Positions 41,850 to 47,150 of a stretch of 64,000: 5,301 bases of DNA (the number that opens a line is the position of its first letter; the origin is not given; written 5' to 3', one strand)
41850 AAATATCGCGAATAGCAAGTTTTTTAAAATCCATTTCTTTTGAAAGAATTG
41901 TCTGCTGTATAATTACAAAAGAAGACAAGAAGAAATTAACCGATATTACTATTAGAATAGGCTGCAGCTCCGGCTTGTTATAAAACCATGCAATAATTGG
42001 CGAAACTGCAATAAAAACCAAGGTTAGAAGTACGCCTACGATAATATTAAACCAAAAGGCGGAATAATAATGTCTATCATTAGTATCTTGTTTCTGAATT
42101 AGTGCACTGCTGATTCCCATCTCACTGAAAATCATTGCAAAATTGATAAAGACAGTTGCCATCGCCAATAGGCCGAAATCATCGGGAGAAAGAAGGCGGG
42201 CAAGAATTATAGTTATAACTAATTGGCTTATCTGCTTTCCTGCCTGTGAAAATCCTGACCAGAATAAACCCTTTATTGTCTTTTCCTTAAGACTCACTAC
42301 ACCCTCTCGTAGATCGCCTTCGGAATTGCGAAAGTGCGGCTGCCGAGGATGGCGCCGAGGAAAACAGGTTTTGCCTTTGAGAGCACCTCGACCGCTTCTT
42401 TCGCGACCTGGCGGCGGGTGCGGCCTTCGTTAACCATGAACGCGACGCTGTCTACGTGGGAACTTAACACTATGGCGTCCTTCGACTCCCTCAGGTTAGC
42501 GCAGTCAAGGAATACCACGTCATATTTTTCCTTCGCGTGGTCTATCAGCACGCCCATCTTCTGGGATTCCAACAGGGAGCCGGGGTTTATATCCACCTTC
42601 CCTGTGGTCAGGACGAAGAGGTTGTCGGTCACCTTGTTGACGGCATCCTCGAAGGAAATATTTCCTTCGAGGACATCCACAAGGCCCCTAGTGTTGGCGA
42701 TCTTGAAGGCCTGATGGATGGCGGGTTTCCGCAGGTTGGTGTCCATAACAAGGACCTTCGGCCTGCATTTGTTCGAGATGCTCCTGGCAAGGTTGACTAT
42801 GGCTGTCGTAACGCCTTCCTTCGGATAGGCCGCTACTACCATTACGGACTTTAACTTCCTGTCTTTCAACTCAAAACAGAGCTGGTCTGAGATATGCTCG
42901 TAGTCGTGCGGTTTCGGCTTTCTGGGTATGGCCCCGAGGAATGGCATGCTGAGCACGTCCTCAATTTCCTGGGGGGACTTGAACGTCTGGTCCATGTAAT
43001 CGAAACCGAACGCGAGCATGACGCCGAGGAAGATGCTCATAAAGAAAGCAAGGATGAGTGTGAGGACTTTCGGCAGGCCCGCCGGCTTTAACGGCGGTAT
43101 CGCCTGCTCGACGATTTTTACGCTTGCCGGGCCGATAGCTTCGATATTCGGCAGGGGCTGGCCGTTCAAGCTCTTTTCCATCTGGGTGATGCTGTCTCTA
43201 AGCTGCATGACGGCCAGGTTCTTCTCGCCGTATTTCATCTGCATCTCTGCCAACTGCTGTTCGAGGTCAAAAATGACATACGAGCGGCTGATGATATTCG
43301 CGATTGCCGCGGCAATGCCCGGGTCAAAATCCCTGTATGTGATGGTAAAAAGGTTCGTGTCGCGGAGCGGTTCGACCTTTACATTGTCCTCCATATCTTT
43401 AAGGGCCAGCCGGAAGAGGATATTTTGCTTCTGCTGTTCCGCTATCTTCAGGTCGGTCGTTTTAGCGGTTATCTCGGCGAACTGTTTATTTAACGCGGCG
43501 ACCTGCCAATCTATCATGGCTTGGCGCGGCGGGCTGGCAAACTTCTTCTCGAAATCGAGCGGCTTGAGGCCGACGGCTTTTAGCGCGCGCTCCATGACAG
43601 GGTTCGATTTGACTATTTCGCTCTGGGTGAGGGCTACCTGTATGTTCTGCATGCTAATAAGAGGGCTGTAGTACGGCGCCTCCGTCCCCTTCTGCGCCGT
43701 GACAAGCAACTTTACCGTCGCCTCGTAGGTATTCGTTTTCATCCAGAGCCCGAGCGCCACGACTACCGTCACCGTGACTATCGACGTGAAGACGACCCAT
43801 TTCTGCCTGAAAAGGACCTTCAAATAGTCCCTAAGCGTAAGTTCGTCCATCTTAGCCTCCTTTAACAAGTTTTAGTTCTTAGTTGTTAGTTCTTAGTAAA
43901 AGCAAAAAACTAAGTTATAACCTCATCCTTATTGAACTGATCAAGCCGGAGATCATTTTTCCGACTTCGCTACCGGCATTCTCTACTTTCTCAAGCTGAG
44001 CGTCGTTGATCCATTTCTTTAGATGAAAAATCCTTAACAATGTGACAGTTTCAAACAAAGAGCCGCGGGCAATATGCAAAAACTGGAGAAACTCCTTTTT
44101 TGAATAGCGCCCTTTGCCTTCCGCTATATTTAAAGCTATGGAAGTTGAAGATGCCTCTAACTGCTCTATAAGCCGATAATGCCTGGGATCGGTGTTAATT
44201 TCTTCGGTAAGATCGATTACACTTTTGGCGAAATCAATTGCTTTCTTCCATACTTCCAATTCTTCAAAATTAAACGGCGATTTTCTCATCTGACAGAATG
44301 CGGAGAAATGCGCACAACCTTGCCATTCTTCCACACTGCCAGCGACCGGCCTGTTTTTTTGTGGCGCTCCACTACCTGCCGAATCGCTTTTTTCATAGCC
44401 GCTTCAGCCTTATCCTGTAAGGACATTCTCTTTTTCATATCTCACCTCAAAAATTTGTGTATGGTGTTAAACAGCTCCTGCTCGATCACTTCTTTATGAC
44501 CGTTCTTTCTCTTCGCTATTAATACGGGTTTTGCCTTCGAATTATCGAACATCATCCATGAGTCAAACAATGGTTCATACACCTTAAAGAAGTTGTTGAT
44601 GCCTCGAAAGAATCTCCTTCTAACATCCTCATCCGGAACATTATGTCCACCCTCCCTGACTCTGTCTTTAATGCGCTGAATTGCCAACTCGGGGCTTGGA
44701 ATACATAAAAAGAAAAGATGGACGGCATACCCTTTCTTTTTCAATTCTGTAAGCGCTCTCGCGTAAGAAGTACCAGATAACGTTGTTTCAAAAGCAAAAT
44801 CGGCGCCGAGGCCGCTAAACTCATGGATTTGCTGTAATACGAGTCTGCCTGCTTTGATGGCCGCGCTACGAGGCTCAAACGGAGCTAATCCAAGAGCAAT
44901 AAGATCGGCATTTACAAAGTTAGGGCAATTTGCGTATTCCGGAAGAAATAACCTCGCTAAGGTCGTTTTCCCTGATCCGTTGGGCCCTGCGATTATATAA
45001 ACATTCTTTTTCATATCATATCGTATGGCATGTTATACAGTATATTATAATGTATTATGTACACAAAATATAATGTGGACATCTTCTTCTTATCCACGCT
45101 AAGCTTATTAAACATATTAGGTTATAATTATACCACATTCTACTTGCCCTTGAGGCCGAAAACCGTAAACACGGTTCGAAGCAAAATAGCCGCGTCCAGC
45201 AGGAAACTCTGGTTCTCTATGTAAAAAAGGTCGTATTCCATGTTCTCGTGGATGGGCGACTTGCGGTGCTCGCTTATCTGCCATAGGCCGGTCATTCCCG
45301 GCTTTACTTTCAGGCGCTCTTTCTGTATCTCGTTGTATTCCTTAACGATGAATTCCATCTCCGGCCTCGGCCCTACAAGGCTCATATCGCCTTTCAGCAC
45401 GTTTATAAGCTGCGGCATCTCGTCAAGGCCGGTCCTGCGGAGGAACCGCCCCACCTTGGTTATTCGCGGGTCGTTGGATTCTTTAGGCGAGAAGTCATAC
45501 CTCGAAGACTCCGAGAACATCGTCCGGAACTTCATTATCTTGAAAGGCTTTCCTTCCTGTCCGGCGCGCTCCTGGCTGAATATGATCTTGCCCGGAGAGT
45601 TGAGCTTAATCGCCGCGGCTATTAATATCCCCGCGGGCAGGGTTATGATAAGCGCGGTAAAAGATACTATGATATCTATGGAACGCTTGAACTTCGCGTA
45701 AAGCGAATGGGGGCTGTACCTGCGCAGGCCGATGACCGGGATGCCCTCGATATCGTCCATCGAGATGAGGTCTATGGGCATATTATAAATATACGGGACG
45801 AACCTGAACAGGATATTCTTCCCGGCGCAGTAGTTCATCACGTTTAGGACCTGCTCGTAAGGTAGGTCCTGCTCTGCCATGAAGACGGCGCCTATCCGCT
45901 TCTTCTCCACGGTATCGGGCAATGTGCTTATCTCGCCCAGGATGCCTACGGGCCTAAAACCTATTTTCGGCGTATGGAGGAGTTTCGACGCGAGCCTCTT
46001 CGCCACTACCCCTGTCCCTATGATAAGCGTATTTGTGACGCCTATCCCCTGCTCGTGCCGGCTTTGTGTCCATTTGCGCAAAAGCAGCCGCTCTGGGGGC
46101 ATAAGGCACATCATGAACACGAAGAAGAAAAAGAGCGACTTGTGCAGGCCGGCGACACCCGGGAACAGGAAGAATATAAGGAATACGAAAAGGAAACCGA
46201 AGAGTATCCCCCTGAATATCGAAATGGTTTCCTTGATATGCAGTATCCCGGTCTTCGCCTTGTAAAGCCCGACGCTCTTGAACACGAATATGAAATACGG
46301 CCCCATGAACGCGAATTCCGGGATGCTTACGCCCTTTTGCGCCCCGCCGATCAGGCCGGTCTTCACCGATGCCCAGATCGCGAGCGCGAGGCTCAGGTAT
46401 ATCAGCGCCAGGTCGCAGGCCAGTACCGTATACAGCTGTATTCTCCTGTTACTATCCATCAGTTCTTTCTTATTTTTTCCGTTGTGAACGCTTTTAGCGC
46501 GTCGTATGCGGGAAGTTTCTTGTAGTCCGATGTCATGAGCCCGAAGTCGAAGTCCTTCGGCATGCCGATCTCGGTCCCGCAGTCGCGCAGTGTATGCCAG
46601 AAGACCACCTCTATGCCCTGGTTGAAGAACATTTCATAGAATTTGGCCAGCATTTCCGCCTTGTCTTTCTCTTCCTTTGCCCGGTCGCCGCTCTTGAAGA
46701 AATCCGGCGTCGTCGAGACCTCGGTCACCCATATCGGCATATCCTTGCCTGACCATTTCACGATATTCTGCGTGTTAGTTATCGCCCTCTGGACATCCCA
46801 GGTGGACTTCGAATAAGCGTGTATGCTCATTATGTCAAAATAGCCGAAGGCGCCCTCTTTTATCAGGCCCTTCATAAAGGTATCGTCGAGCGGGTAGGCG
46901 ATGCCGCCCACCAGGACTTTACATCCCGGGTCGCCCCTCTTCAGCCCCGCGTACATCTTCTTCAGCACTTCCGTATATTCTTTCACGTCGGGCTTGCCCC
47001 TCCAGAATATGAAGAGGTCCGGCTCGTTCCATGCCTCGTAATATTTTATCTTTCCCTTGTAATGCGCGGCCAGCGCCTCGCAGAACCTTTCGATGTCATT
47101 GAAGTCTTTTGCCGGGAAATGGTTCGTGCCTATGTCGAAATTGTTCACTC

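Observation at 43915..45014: Zeta-toxin-like kinase + missed 50-aa ORF + four-helix-bundle protein wedged between the two polysaccharide loci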

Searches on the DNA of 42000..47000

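Call 83: search_rna_families(source=window, start=42000, end=47000, threshold=evalue, max_evalue=1)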
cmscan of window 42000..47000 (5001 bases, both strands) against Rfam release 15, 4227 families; matches with E-value up to 1: 0.
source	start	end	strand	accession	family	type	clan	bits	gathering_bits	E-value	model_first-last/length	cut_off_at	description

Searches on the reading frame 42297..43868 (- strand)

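Call 54: search_protein_families(library=pfam, proteins=[window:42297-43868:-], max_evalue=0.00001)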
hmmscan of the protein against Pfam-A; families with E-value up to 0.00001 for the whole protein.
window:42297-43868:- (523 aa): 1 family
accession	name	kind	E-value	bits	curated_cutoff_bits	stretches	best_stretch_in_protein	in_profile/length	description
PF02706.20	Wzz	-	4.5e-09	36.9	25.5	1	8-97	1-89/91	Chain length determinant protein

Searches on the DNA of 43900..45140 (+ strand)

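Call 73: search_dna_similar(query=window:43900-45140:+, collection=plasmids, mode=distant, max_rows=8)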
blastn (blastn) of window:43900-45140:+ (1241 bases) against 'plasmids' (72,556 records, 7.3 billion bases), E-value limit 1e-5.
No match.

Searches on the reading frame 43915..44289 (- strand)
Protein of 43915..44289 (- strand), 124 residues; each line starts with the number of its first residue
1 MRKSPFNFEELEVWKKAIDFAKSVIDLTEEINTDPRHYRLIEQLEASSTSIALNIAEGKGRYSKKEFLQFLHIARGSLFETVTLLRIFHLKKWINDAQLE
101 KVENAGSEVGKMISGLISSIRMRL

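Call 4: search_protein_families(library=pfam, proteins=[window:43915-44289:-], max_evalue=1)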
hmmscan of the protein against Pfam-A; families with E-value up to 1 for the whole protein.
window:43915-44289:- (124 aa): 3 families
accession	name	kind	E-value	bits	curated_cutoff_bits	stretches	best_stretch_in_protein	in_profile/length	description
PF05635.17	23S_rRNA_IVP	-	1.2e-31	109.5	33.8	1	9-115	1-106/106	23S rRNA-intervening sequence protein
PF22296.2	bAvd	-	0.01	16.7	40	1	19-119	9-106/107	bAvd-like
PF06702.18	Fam20C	-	0.27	11.3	26.8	1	23-86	96-158/218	Golgi casein kinase, C-terminal, Fam20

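Call 5: search_protein_families(library=ncbifam, proteins=[window:43915-44289:-], max_evalue=1)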
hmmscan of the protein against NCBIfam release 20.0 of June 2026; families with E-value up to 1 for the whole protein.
window:43915-44289:- (124 aa): 5 families
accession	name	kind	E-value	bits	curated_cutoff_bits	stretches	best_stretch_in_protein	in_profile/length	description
TIGR02436.1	TIGR02436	subfamily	3.7e-31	107.6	24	1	13-120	1-108/109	four helix bundle protein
NF008911.0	PRK12275.1-2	subfamily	5.6e-24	84.9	137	1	8-121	4-116/118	hypothetical protein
NF008912.0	PRK12275.1-6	subfamily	1.3e-20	73.5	124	1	7-121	2-112/117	hypothetical protein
NF033474.1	DivGenRetAVD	equivalog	0.00098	19.4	80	1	12-117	2-103/104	diversity-generating retroelement protein Avd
NF052631.1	prodigiosin_PigC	equivalog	0.035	12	1300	1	16-72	537-593/883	prodigiosin ligase PigC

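Call 6: search_protein_families(library=padloc, proteins=[window:43915-44289:-], max_evalue=1)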
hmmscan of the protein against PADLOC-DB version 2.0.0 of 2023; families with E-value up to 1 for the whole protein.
window:43915-44289:- (124 aa): 0 families

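Call 42: search_protein_families(library=phrogs, proteins=[window:43915-44289:-], max_evalue=0.1)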
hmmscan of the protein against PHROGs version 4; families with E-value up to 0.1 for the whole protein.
window:43915-44289:- (124 aa): 2 families
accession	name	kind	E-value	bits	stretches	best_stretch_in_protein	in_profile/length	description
phrog_3206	-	DNA, RNA and nucleotide metabolism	0.00041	20.9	1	9-123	14-127/154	Avd protein of DGR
phrog_26273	-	unknown function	0.019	16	1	59-77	24-42/53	-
